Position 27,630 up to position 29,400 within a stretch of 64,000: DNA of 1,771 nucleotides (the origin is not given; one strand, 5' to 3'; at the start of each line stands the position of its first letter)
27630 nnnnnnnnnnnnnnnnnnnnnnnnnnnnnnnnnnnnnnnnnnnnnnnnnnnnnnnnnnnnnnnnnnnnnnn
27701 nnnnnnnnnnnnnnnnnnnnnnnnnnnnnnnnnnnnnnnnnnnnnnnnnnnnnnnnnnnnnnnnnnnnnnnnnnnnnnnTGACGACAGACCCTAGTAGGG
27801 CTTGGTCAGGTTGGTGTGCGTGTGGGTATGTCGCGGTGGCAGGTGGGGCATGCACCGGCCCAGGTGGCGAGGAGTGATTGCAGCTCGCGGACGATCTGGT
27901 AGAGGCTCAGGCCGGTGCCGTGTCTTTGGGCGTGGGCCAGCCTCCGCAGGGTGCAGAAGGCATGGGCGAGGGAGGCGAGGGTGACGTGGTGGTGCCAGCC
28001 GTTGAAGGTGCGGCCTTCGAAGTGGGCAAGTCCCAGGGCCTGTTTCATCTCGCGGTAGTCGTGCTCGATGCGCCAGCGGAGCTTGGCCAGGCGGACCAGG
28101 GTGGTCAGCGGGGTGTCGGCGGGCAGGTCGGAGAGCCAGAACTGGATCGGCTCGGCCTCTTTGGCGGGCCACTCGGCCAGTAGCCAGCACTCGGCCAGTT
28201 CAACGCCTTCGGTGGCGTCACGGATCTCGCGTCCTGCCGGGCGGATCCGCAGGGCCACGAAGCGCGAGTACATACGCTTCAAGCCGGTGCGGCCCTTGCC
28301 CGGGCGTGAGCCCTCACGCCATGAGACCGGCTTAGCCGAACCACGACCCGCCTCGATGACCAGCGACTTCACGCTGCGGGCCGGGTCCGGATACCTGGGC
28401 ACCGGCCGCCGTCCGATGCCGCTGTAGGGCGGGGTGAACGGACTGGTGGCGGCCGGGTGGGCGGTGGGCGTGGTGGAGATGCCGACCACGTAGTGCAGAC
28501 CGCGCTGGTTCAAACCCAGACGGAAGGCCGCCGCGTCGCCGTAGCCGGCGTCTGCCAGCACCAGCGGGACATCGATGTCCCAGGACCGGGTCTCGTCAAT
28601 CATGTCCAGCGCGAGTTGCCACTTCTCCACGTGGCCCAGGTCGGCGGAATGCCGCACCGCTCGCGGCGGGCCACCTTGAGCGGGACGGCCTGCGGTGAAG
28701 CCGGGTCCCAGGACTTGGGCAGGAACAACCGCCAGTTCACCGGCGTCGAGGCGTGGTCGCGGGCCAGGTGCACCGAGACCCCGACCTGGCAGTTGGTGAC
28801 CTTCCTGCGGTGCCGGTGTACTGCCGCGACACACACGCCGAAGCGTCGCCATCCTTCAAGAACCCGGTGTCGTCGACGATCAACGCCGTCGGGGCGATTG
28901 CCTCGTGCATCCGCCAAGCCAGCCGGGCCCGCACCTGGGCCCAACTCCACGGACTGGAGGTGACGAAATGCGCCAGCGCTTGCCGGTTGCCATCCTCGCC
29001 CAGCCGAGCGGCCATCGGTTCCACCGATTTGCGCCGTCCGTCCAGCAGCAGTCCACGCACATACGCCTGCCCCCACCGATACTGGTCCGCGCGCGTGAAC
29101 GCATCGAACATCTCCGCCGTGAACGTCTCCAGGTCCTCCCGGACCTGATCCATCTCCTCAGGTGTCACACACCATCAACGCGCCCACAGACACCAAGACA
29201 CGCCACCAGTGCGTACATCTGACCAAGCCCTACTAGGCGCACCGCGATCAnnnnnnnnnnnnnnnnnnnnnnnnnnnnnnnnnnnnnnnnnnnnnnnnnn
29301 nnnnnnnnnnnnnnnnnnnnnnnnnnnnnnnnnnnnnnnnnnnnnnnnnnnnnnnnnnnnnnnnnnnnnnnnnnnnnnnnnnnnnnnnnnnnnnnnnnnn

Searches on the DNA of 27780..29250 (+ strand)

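Call 31: search_dna_similar(query=window:27780-29250:+, collection=plasmids, mode=near, max_rows=20)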
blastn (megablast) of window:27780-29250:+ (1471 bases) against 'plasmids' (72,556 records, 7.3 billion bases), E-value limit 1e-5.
Records with a match: 80; places in all: 139; records where one place covers at least 80% of the query: 44.
Best place of each record, by identity: 90-95% 1; 80-90% 19; 60-80% 60.
By first word of the organism name: Streptomyces 74; Rhodococcus 4; Kitasatospora 1; Pseudarthrobacter 1.
By predicted mobility (MOB-suite, as given by PLSDB): mobilizable 41; non-mobilizable 38; conjugative 1.
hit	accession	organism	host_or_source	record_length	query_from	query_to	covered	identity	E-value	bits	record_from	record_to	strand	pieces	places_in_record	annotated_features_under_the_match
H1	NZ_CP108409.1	Kitasatospora sp. NBC_01300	-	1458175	13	1457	98%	84.8%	0e+0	1448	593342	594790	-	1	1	record has no annotation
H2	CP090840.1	Streptomyces viridifaciens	Whole organism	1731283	13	1457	98%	83.5%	0e+0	1330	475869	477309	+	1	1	none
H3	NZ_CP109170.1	Streptomyces sp. NBC_01724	-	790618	9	1460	99%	80.7%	0e+0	1114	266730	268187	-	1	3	IS701 family transposase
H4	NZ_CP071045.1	Streptomyces sp. CA-256286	sediment,muddy soil from torrent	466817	1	1457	99%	79.9%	0e+0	1050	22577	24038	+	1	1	IS701 family transposase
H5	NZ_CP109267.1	Streptomyces sp. NBC_01643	-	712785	13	1458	98%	80.3%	0e+0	1079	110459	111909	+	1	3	IS701 family transposase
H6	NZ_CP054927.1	Streptomyces microflavus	Single cell,soil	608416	3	1457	99%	79.8%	0e+0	1040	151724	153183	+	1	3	IS701 family transposase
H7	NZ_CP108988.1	Streptomyces sp. NBC_00723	-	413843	11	1460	99%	79.7%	0e+0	1031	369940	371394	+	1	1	IS701 family transposase | hypothetical protein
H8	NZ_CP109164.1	Streptomyces sp. NBC_01727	-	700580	6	1461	99%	79.3%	0e+0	1003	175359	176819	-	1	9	IS701 family transposase | MerR family transcriptional regulator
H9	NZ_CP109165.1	Streptomyces sp. NBC_01727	-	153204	11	1457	98%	79.4%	0e+0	1009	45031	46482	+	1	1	IS701 family transposase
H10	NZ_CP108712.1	Streptomyces sp. NBC_01001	-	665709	13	1457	98%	79.5%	0e+0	1011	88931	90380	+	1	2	IS701 family transposase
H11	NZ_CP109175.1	Streptomyces sp. NBC_01718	-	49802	13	1457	98%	79.4%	0e+0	1005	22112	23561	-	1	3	IS701 family transposase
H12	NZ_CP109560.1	Streptomyces sp. NBC_01384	-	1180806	9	1463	99%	78.6%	0e+0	941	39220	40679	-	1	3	record has no annotation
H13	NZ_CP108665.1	Streptomyces globisporus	-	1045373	13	1469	99%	78.5%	0e+0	928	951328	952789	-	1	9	record has no annotation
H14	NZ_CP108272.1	Streptomyces sp. NBC_00045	-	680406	13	1471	99%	78.4%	0e+0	931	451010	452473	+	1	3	IS701 family transposase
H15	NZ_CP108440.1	Streptomyces sp. NBC_01278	-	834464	13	1471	99%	78.3%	0e+0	926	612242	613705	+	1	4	IS701 family transposase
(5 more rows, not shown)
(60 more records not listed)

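Call 32: get_annotated_region(hit=H1, flank=300)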
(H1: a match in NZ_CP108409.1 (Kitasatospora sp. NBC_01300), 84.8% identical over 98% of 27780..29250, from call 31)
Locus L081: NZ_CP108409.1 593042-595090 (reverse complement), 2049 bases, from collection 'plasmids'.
description: Kitasatospora sp. NBC_01300 plasmid unnamed1, complete sequence
organism: Kitasatospora sp. NBC_01300 (NCBI taxid 2903574)
taxonomy: Bacteria; Actinomycetota; Actinomycetes; Kitasatosporales; Streptomycetaceae; Kitasatospora; Kitasatospora sp. NBC 01300
host: -; source: -; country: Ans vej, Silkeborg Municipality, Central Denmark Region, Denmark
typing (MOB-suite, as given by PLSDB): non-mobilizable
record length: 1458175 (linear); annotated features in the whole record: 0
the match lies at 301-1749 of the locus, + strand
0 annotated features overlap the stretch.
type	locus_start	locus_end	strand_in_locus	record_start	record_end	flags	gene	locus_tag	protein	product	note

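Call 33: get_annotated_region(hit=H3, flank=300)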
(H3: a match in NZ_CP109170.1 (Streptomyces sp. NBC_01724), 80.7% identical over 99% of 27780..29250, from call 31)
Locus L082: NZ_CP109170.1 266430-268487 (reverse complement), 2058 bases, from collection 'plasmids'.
description: Streptomyces sp. NBC_01724 plasmid unnamed1, complete sequence
organism: Streptomyces sp. NBC_01724 (NCBI taxid 2975922)
taxonomy: Bacteria; Actinomycetota; Actinomycetes; Kitasatosporales; Streptomycetaceae; Streptomyces; Streptomyces sp. NBC 01724
host: -; source: -; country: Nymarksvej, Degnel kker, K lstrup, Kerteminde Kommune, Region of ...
typing (MOB-suite, as given by PLSDB): mobilizable; relaxase MOBP
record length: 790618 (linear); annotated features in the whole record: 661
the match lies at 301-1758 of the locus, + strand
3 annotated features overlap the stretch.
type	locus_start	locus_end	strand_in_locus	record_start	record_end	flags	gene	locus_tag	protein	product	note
CDS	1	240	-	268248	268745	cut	-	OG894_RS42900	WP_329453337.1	TrmO family methyltransferase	-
CDS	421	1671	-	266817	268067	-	-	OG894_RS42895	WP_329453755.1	IS701 family transposase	-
CDS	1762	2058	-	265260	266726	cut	-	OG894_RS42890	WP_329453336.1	Tat pathway signal protein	-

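Call 34: get_annotated_region(hit=H5, flank=300)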
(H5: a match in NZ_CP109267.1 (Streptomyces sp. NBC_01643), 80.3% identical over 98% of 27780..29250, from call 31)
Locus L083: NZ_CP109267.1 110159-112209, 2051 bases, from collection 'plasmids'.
description: Streptomyces sp. NBC_01643 plasmid unnamed1, complete sequence
organism: Streptomyces sp. NBC_01643 (NCBI taxid 2975906)
taxonomy: Bacteria; Actinomycetota; Actinomycetes; Kitasatosporales; Streptomycetaceae; Streptomyces; Streptomyces sp. NBC 01643
host: -; source: -; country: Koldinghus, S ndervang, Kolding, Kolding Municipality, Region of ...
typing (MOB-suite, as given by PLSDB): non-mobilizable
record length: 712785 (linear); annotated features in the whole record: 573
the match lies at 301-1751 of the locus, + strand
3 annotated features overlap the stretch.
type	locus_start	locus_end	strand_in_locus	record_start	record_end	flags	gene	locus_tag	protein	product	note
CDS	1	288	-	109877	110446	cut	-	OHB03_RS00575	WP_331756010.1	recombinase family protein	GO:0006310 - DNA recombination [Evidence IEA]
CDS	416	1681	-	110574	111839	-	-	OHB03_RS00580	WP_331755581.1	IS701 family transposase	-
CDS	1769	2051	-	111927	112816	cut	-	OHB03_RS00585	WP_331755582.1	IS5 family transposase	-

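Call 35: get_annotated_region(hit=H2, flank=300)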
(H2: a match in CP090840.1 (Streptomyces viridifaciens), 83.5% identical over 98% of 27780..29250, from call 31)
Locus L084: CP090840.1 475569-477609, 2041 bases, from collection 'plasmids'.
description: Streptomyces viridifaciens strain DSM 40239 plasmid pKVP1, complete sequence
organism: Streptomyces viridifaciens (NCBI taxid 48665)
taxonomy: Bacteria; Actinomycetota; Actinomycetes; Kitasatosporales; Streptomycetaceae; Streptomyces; Streptomyces viridifaciens
host: -; source: Whole organism; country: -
typing (MOB-suite, as given by PLSDB): mobilizable; relaxase MOBP
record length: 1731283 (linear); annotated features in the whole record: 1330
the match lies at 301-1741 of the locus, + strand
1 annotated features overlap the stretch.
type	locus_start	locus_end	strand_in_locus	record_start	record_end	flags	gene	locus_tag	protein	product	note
CDS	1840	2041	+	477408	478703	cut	-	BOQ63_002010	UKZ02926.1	IS256 family transposase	-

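Call 36: get_annotated_region(hit=H10, flank=300)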
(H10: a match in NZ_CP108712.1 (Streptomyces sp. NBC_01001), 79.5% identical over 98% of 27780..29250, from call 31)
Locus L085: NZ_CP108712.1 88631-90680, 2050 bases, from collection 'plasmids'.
description: Streptomyces sp. NBC_01001 plasmid unnamed1, complete sequence
organism: Streptomyces sp. NBC_01001 (NCBI taxid 2903713)
taxonomy: Bacteria; Actinomycetota; Actinomycetes; Kitasatosporales; Streptomycetaceae; Streptomyces; Streptomyces sp. NBC 01001
host: -; source: -; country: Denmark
typing (MOB-suite, as given by PLSDB): mobilizable; relaxase MOBP
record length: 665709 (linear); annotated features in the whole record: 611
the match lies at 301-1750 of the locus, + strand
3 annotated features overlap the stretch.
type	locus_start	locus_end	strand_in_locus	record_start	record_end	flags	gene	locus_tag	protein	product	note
CDS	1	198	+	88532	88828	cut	-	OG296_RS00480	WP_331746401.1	hypothetical protein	-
CDS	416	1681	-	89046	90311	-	-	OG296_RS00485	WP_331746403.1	IS701 family transposase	-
CDS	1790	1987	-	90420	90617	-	-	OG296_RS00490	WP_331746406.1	hypothetical protein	-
